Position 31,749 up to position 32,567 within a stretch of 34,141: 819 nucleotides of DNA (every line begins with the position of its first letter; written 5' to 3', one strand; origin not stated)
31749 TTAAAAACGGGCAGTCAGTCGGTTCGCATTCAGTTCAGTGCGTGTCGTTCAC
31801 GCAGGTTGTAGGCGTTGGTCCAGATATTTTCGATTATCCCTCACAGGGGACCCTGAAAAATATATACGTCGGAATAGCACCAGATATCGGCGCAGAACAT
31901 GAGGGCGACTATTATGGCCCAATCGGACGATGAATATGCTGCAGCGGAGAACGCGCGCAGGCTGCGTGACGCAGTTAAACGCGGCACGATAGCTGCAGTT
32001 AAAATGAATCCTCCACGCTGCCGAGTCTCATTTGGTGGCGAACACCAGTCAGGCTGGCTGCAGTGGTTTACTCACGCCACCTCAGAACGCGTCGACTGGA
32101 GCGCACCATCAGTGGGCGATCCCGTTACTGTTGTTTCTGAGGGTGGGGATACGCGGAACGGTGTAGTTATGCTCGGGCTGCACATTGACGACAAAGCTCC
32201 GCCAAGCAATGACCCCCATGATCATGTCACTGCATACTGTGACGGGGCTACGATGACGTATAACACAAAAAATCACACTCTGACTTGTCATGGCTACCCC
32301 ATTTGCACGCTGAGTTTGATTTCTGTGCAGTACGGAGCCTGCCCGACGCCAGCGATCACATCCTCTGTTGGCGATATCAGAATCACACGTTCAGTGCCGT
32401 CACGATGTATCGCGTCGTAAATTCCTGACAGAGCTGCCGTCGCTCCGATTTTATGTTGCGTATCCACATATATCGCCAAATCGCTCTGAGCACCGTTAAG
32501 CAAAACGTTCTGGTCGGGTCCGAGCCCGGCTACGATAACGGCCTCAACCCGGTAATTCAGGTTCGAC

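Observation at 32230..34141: Baseplate gene V is split by a perfect 55-bp inverted repeat, with V C-terminus, W and J on the opposite strand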

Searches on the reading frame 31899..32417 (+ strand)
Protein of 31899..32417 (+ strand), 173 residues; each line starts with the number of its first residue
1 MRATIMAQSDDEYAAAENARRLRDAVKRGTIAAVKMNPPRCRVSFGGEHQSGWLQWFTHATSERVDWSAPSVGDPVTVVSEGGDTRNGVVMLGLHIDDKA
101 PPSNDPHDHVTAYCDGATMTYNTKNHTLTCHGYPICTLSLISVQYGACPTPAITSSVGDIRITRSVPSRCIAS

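Call 14: list_cluster_members(proteins=[window:31899-32417:+, window:31914-32417:+, window:33558-34139:-, L001:10284-11198:-, window:32297-33214:-])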
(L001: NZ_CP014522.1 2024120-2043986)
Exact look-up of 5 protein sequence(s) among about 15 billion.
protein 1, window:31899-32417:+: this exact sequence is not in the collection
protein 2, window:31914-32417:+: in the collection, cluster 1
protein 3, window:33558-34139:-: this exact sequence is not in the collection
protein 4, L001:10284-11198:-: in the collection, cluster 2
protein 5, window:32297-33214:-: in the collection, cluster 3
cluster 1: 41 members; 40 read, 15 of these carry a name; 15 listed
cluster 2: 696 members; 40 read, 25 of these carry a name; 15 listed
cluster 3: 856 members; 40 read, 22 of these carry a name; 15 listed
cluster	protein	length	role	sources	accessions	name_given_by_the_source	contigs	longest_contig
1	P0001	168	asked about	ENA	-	-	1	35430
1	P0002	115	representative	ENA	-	-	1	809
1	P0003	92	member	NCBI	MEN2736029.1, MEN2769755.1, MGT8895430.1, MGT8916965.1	phage baseplate assembly protein V [Escherichia coli]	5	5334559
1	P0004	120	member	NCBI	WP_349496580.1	phage baseplate assembly protein V [Escherichia coli]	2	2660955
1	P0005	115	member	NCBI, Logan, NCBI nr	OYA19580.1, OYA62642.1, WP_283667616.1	hypothetical protein RW86_01760 [Escherichia coli] | phage baseplate assembly protein V [Escherichia coli]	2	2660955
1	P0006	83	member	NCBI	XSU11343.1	phage baseplate assembly protein V [Escherichia coli]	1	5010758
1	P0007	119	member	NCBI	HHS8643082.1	TPA: phage baseplate assembly protein V, partial [Escherichia coli]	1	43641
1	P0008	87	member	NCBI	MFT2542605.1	phage baseplate assembly protein V, partial [Escherichia coli]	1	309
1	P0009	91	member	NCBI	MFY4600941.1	phage baseplate assembly protein V [Escherichia coli]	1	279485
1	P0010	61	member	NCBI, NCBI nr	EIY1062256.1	phage baseplate assembly protein V, partial [Escherichia coli] | phage baseplate assembly protein V [Escherichia coli]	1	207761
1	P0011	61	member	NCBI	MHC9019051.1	phage baseplate assembly protein V [Escherichia coli]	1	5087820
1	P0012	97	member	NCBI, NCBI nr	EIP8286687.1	phage baseplate assembly protein V, partial [Escherichia coli] | phage baseplate assembly protein V [Escherichia coli]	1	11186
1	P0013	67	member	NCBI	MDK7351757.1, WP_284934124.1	hypothetical protein QP510_11030, partial [Bifidobacterium breve]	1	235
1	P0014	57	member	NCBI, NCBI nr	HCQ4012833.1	TPA: phage baseplate assembly protein V, partial [Escherichia coli] | phage baseplate assembly protein V [Escherichia coli]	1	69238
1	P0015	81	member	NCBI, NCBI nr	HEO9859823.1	TPA: phage baseplate assembly protein V, partial [Escherichia coli] | phage baseplate assembly protein V [Escherichia coli]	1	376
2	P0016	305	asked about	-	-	TPA: phage baseplate assembly protein V [Escherichia coli] | phage baseplate assembly protein V [Escherichia coli] | status=active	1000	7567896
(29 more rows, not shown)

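Call 15: find_encoding_contigs(protein=window:31899-32417:+, flank=10000, max_places=10)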
Protein window:31899-32417:+ (173 aa): no gene with exactly this product is on record in the collection.

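Call 16: find_encoding_contigs(protein=P0001, flank=10000, max_places=10)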
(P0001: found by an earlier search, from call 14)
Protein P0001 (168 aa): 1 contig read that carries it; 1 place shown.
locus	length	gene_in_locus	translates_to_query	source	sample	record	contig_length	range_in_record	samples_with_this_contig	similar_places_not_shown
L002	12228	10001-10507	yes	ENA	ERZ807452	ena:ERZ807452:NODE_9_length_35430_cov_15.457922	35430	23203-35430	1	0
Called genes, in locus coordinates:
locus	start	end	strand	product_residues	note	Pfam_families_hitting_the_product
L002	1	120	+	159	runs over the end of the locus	PF05257:CHAP (weak)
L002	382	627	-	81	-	-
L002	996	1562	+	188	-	-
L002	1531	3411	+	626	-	PF05876:GpA_ATPase, PF20454:GpA_nuclease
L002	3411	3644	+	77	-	PF02831:gpW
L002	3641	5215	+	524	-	PF05136:Phage_portal_2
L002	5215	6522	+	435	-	PF01343:Peptidase_S49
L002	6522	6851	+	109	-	PF02924:HDPD (weak)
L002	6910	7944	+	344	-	PF03864:Phage_cap_E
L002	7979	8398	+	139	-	PF14000:Packaging_FI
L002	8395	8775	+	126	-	PF05354:Phage_attach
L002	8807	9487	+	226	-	-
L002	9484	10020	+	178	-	-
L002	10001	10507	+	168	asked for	PF04717:Phage_base_V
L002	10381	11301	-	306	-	PF26776:Baseplate_J_N, PF26078:Baseplate_J_M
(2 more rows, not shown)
